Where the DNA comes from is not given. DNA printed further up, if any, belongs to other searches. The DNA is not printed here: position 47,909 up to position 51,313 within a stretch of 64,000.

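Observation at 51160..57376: Tandemly duplicated two-gene cassette (W-rich polytopic membrane protein plus CXXCH beta-propeller lipoprotein) coupled to the M60-like T9SS protease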

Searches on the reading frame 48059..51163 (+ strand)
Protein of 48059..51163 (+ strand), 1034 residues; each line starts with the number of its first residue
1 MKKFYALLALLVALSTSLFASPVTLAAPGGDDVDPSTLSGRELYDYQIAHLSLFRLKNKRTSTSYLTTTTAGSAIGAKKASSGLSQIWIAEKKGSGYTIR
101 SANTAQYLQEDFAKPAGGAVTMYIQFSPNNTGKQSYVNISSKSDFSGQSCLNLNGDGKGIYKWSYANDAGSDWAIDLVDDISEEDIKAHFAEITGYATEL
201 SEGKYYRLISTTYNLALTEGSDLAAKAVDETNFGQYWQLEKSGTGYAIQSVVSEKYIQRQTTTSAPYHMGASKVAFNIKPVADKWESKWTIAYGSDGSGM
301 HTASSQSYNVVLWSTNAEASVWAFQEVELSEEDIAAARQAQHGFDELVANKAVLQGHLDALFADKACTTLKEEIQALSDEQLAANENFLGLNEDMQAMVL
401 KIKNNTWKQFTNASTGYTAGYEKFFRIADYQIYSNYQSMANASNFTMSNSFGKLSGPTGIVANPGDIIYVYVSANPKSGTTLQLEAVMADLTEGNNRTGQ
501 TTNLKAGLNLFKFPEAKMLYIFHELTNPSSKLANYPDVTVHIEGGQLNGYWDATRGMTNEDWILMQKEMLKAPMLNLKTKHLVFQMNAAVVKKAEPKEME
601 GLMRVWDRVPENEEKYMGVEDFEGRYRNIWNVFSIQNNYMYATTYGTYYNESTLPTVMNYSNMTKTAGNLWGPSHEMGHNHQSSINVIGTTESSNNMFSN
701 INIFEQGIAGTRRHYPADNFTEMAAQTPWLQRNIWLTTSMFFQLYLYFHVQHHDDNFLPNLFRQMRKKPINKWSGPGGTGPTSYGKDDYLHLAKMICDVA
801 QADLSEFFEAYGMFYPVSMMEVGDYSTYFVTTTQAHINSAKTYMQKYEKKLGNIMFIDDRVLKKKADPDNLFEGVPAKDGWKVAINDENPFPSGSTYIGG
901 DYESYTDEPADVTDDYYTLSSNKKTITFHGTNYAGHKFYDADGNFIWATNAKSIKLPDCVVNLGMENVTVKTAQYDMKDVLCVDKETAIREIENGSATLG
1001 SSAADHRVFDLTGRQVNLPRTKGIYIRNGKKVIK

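Call 3: search_protein_families(library=pfam, proteins=[window:48059-51163:+], max_evalue=0.01)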
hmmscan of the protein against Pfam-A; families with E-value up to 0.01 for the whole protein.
window:48059-51163:+ (1034 aa): 2 families
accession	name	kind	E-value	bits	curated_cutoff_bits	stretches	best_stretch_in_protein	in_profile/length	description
PF13402.12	Peptidase_M60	-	8.9e-28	98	25.8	1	558-812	14-275/275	Peptidase M60, enhancin and enhancin-like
PF14200.12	RicinB_lectin_2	-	4.5e-05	24.5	25.6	0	54-111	15-76/89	Ricin-type beta-trefoil lectin domain-like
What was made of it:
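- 48059..51163 (+): M60-like (enhancin-type) metallopeptidase gene, 1034 aa. It has an HEMGH motif, a weak ricin-type lectin hit and a short T9SS-like C-terminal tail. It is the upstream operon neighbour, not part of the conserved pair. PF13402 E 9e-28 (call 3).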

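Call 4: search_protein_families(library=ncbifam, proteins=[window:48059-51163:+], max_evalue=0.01)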
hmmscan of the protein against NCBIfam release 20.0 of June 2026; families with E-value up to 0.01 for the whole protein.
window:48059-51163:+ (1034 aa): 0 families
